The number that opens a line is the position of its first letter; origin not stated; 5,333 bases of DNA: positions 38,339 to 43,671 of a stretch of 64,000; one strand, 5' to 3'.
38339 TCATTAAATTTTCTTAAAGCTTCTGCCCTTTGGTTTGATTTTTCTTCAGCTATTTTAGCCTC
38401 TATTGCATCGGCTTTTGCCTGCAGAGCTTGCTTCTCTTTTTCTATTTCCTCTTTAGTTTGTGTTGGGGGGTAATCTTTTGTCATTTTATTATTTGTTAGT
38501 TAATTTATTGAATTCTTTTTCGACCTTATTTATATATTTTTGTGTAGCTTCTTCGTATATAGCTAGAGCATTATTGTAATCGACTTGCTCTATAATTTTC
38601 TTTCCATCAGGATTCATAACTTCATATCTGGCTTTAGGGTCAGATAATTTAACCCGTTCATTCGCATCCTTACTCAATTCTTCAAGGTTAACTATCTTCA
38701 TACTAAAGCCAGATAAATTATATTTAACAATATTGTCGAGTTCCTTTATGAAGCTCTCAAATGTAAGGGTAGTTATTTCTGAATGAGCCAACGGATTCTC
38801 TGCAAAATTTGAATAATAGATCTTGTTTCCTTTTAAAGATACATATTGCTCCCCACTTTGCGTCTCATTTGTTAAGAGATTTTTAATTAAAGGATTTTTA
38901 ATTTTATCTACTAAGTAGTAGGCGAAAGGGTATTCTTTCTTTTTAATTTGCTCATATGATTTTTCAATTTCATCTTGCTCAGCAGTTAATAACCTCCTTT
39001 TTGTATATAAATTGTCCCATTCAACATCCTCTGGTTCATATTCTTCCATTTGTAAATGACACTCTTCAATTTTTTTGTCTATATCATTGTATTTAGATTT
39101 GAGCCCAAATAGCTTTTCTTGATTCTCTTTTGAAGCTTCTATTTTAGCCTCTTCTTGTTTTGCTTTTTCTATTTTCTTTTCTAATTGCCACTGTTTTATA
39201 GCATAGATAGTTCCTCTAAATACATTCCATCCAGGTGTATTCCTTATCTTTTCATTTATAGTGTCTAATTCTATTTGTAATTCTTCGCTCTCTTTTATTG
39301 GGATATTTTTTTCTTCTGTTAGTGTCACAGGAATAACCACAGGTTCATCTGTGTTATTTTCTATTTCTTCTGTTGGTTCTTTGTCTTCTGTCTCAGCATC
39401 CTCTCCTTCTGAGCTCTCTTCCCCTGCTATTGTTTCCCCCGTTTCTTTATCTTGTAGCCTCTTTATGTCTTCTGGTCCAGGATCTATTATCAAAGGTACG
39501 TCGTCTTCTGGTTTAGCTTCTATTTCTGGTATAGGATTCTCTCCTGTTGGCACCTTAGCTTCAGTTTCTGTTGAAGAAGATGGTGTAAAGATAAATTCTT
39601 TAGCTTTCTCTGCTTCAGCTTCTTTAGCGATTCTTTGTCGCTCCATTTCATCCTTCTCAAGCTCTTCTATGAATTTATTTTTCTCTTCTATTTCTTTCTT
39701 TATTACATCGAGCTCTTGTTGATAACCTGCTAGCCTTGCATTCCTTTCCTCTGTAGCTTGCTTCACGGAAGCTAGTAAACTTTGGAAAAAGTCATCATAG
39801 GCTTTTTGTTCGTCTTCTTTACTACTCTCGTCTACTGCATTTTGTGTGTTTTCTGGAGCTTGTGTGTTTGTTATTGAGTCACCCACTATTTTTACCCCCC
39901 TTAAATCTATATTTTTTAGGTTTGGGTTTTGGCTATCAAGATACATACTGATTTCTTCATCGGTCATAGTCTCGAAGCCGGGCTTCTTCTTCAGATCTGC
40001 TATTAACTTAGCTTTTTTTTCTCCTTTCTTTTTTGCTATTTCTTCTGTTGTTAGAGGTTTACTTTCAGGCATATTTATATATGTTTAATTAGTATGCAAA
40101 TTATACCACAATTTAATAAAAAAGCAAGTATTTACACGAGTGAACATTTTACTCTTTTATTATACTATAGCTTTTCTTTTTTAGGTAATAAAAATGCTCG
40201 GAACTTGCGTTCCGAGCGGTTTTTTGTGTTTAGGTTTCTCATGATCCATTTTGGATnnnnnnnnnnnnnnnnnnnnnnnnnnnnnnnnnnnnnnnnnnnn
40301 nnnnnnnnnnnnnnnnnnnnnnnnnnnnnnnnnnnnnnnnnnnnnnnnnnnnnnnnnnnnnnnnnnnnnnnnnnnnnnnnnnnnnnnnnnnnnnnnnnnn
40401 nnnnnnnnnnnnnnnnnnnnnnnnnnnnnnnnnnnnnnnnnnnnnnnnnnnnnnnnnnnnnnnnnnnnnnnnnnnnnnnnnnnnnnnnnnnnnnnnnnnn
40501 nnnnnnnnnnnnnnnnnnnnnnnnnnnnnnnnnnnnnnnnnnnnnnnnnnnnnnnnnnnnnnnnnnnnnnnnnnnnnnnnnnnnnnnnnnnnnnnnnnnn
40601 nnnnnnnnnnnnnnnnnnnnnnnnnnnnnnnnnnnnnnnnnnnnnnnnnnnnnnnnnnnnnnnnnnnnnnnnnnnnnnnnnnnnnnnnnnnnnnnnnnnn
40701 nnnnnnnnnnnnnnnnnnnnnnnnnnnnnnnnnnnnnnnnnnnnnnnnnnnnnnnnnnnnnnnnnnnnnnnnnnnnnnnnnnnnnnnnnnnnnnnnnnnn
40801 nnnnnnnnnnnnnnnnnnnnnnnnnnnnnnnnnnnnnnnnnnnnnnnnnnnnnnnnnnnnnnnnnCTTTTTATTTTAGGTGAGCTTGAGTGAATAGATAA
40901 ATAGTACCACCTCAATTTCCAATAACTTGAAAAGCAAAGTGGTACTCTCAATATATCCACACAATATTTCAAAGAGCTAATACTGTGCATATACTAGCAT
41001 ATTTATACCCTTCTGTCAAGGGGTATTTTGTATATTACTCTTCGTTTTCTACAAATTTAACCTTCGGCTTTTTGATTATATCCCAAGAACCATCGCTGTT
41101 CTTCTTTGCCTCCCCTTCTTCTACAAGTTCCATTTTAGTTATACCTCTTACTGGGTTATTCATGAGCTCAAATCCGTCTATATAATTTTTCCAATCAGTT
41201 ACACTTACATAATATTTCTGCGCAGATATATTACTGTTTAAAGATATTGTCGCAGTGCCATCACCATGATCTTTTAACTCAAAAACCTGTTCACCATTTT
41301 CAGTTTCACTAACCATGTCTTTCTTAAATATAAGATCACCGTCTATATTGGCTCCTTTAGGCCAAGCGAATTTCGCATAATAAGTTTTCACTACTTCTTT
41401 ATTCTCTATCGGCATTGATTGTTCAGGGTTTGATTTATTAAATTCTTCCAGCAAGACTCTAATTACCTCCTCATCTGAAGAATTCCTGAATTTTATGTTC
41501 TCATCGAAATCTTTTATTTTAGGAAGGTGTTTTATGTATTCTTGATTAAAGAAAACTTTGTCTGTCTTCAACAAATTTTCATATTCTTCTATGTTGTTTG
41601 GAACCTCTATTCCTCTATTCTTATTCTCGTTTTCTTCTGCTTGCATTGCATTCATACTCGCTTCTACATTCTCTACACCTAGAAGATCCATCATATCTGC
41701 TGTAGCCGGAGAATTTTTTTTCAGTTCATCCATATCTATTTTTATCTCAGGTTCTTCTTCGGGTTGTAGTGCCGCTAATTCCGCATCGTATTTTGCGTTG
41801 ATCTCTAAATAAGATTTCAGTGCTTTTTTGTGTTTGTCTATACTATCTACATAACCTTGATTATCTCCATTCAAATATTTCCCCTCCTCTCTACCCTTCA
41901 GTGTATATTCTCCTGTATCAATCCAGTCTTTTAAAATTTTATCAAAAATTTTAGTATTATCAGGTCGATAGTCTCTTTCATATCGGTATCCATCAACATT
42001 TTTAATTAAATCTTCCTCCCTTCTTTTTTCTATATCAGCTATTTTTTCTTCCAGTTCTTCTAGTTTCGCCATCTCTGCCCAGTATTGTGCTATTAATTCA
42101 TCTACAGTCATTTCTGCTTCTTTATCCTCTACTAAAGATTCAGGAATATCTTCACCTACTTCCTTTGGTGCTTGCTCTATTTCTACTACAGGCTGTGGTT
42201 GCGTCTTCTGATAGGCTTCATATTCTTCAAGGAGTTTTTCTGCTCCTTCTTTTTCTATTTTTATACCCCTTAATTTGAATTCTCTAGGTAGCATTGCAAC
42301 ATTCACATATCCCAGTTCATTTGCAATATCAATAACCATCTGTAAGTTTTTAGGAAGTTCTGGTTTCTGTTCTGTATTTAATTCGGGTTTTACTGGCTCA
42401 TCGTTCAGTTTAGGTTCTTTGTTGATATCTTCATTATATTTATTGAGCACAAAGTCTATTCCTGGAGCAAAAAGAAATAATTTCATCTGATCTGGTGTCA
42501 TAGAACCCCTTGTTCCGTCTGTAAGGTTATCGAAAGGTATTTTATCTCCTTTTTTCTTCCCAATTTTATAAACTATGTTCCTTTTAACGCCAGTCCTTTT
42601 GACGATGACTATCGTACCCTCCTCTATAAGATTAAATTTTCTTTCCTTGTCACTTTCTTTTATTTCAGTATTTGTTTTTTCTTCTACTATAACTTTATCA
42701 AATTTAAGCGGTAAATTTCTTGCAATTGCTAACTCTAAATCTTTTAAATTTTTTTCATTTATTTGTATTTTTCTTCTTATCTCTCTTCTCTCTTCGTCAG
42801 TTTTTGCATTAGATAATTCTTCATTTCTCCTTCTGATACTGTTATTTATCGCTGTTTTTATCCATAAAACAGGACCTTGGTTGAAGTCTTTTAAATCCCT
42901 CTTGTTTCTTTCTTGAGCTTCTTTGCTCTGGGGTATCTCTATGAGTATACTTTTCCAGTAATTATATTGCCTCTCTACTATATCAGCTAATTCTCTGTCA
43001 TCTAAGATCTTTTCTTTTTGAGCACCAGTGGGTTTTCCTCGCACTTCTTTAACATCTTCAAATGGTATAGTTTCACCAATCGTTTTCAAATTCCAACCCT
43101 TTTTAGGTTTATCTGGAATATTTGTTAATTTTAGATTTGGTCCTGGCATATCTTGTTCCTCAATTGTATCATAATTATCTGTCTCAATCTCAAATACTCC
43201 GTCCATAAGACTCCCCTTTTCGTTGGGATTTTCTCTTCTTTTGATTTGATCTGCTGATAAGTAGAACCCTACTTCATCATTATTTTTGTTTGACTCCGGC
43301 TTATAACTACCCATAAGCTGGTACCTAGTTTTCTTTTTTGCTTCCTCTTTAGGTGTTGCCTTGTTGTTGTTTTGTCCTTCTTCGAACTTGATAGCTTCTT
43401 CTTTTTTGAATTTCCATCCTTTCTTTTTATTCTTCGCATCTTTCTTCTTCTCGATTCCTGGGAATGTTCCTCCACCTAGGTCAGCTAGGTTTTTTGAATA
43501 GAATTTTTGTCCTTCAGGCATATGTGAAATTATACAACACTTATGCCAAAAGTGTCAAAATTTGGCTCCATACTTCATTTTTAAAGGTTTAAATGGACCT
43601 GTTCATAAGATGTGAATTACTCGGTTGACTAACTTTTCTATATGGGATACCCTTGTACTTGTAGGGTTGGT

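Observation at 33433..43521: Six-gene operon of large K/E-rich coiled-coil and poly-acidic proteins, including tandem paralogs, co-oriented with pcrA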

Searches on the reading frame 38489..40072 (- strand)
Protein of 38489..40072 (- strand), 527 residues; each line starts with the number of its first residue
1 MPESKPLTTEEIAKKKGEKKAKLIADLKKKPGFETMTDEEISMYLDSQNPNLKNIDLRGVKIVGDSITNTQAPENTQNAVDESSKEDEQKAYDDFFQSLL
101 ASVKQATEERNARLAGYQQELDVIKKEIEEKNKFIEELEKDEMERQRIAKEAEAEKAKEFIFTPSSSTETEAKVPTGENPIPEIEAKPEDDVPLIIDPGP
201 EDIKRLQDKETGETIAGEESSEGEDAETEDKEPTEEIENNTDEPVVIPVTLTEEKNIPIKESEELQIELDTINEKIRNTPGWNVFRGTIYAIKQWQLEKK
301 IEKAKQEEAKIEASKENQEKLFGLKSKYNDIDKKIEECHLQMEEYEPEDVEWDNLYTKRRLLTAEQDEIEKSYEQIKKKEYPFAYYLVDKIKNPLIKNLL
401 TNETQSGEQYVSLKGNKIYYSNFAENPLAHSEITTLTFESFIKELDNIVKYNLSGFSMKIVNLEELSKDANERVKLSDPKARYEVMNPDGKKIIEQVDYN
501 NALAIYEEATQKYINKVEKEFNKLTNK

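Call 4: search_protein_families(library=pfam, proteins=[window:38489-40072:-], max_evalue=1)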
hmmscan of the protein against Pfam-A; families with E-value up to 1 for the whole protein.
window:38489-40072:- (527 aa): 4 families
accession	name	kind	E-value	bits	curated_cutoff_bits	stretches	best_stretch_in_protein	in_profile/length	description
PF05190.23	MutS_IV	-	0.01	16.5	22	1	116-162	1-46/92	MutS family domain IV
PF09013.15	YopH_N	-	0.11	13.1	25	0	414-463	46-95/123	YopH, N-terminal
PF16146.10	DUF4854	-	0.61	10.9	28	1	447-496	51-100/102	Domain of unknown function (DUF4854)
PF03232.19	COQ7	-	0.75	9.8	23.5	1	117-159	104-150/169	Ubiquinone biosynthesis protein COQ7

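Call 5: search_protein_families(library=ncbifam, proteins=[window:38489-40072:-], max_evalue=1)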
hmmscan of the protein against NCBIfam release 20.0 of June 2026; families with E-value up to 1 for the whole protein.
window:38489-40072:- (527 aa): 0 families

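Call 54: search_protein_families(library=phrogs, proteins=[window:38489-40072:-], max_evalue=0.01)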
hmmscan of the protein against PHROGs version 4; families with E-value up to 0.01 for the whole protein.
window:38489-40072:- (527 aa): 0 families

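Call 55: search_protein_families(library=padloc, proteins=[window:38489-40072:-], max_evalue=0.01)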
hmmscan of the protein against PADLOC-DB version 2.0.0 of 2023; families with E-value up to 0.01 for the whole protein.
window:38489-40072:- (527 aa): 0 families

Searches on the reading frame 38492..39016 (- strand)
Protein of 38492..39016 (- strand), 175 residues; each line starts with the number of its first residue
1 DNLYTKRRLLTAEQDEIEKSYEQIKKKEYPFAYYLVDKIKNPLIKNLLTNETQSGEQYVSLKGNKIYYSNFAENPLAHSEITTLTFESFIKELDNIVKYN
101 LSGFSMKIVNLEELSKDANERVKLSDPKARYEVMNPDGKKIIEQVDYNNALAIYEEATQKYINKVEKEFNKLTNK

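Call 78: search_dna_similar(query=window:38492-39016:-, collection=plasmids, mode=protein, max_evalue=1, max_rows=10)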
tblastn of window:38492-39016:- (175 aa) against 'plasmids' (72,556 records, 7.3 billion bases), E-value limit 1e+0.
No match.

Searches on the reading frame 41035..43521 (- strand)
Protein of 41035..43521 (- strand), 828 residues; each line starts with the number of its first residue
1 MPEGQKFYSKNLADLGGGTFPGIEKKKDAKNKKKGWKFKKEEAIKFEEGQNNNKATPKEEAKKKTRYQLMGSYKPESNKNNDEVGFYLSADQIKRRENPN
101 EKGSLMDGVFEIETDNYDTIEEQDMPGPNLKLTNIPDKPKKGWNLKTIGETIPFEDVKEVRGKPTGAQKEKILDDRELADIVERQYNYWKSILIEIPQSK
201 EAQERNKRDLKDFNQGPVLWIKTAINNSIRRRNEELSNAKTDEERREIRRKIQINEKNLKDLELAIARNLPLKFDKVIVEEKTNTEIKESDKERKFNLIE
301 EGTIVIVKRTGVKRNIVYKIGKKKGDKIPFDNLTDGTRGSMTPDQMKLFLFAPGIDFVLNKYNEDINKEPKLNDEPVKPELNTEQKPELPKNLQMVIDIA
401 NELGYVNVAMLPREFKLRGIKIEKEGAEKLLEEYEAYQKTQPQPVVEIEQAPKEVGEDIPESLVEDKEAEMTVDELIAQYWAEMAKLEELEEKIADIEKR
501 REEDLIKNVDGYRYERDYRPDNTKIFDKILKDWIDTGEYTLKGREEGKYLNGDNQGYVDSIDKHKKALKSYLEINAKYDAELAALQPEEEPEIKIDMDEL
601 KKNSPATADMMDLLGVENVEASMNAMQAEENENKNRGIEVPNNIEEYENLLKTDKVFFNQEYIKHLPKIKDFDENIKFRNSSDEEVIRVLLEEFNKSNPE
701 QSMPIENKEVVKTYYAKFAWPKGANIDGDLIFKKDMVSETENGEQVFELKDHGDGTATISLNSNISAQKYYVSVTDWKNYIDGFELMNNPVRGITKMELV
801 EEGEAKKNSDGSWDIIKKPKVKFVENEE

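Call 4: search_protein_families(library=pfam, proteins=[window:41035-43521:-], max_evalue=1)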
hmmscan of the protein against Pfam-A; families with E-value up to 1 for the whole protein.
window:41035-43521:- (828 aa): 0 families

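Call 5: search_protein_families(library=ncbifam, proteins=[window:41035-43521:-], max_evalue=1)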
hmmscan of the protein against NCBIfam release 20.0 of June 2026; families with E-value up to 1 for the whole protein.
window:41035-43521:- (828 aa): 0 families

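Call 54: search_protein_families(library=phrogs, proteins=[window:41035-43521:-], max_evalue=0.01)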
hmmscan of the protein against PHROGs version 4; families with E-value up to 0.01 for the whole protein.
window:41035-43521:- (828 aa): 0 families

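Call 55: search_protein_families(library=padloc, proteins=[window:41035-43521:-], max_evalue=0.01)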
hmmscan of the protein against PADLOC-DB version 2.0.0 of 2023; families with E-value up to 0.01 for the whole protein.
window:41035-43521:- (828 aa): 0 families

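Call 82: search_solved_structures(query=window:41035-43521:-, max_evalue=1)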
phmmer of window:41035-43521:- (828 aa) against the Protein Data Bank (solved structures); distinct sequences matched with E-value up to 1: 2.
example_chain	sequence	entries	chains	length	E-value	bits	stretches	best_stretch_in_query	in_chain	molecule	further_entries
6gsm_s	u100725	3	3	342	0.97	10.9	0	531-569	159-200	Eukaryotic translation initiation factor 3 subunit I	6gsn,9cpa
3jap_q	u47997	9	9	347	0.98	10.9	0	531-569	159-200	eIF3i | Eukaryotic translation initiation factor 3 subunit I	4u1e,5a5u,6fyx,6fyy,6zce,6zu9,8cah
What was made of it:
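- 41035..43521 (-): 828-aa acidic K/E-rich protein with no signal peptide or TM segment. It is a free-standing 'head-A' protein. No family in Pfam, NCBIfam, PHROGs, PADLOC or PDB (calls 4, 5, 54, 55, 82).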

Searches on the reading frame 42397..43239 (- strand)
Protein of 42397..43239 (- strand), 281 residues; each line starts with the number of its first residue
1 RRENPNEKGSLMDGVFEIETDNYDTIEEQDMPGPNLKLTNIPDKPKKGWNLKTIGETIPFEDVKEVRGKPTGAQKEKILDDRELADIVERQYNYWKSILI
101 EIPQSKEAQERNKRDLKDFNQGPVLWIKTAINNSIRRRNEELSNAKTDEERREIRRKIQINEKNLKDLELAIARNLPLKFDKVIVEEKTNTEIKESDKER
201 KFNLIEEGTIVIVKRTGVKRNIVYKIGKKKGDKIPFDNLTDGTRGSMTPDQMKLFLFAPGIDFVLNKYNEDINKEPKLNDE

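Call 104: predict_structure(alignment_id=A7)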
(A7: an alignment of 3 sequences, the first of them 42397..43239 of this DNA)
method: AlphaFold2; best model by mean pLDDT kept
length: 281 residues; sequences in the alignment: 3
mean_pLDDT: 61.4   pTM: 0.39
mean pLDDT of the five models: 61.4, 60.2, 59.2, 54.2, 48.2
residues with pLDDT >= 90: 1; 70-90: 157; 50-70: 22; < 50: 101
segments of 3 or more residues with pLDDT < 50: 1-77, 185-194, 268-281
pLDDT, mean of each block of 10 residues (from residue 1): 29 25 27 27 28 26 29 46 80 78 66 78 84 88 86 85 87 77 47 57 78 77 79 82 82 81 64 31 27
secondary structure, 60 per line:
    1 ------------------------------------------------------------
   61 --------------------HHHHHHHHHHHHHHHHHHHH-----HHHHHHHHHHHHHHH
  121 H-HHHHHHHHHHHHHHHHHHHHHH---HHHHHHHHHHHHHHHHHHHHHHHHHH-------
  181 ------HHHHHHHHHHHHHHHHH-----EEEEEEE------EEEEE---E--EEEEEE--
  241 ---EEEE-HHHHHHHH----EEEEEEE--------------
elements in order: H81-100 H106-121 H123-144 H148-173 H187-203 E209-215 E222-226 E233-238 E244-247 H249-256 E261-267
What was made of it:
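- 42409..43011 (-): Head-A domain of the 828-aa protein (residues 171-371): a helical bundle plus a small SH3-like beta-barrel. AF2 pLDDT is about 78-88 over model residues 78-267 (call 104).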

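Call 106: fold_search(model_id=the predicted structure, library=pdb)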
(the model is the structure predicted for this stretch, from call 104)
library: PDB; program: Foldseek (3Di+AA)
matches with E <= 10: 742; with E <= 0.001: 0
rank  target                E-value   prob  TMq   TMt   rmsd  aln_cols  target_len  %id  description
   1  9bxa_E                3.9e-02  0.96  0.18  0.42   6.5        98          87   16  Structure of Mnx H340A complex from Bacillus sp. PL-12 (released 2024-08-07)
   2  7rto_B                5.9e-02  0.12  0.10  0.09  22.2       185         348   11  Cryo-EM structure of bluetongue virus capsid protein VP5 at low endosomal pH intermediate state 2 (released 2021-11-03)
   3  7sxi_MODEL_1_A        7.4e-02  0.99  0.16  0.47   3.4        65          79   14  Solution Structure of Sds3 Capped Tudor Domain (released 2022-01-19)
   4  4l0j                  1.0e-01  0.97  0.17  0.22   3.8        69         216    9  Structure of a translocation signal domain mediating conjugative transfer by type IV secretion systems (released 2013-06-19)
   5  3fb9_A                1.1e-01  0.80  0.17  0.38   5.3        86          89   10  The crystal structure of the protein with unknown function from Streptococcus pneumoniae TIGR4 (released 2008-12-23)
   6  8tdl_A                1.1e-01  0.23  0.14  0.12  20.7       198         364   11  Cryo-EM structure of the wild-type AtMSL10 in saposin (released 2023-10-18)
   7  8brf_BBB              1.6e-01  0.87  0.19  0.33   4.7        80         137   14  YopQ apo from Yersinia enterocolitica (released 2023-12-13)
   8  7uwz_MODEL_1_A        1.7e-01  0.95  0.13  0.47   3.7        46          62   17  NMR solution structure of the De novo designed small beta-barrel protein 33_bp_sh3 (released 2023-03-22)
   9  7sgr_A                1.7e-01  0.51  0.17  0.08  21.0       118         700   16  Structure of hemolysin A secretion system HlyB/D complex (released 2022-09-14)
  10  9f0z_H                1.8e-01  0.93  0.17  0.09   4.8        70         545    6  CryoEM structure of the F plasmid relaxosome with truncated TraI1-863 in its TE mode, derived from the ss-27_+8ds+9_+1 (released 2025-06-04)
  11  8brf_AAA              1.8e-01  0.89  0.19  0.32   4.2        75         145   13  YopQ apo from Yersinia enterocolitica (released 2023-12-13)
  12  8qyq_B                1.8e-01  0.82  0.12  0.05   8.4        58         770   16  Beta-cardiac myosin S1 fragment in the pre-powerstroke state complexed to Mavacamten (released 2023-12-13)
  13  9gz2                  1.8e-01  0.80  0.12  0.05   7.9        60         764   17  Beta-cardiac heavy meromyosin motor domain in the primed state complexed to mavacamten (released 2025-03-12)
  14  1sr6_A                1.8e-01  0.77  0.12  0.05   8.6        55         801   14  Structure of nucleotide-free scallop myosin S1 (released 2004-06-15)
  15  6kcp_A                1.9e-01  0.95  0.14  0.40   5.7        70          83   16  Shuguo PWWP in complex with ssDNA (released 2020-07-01)
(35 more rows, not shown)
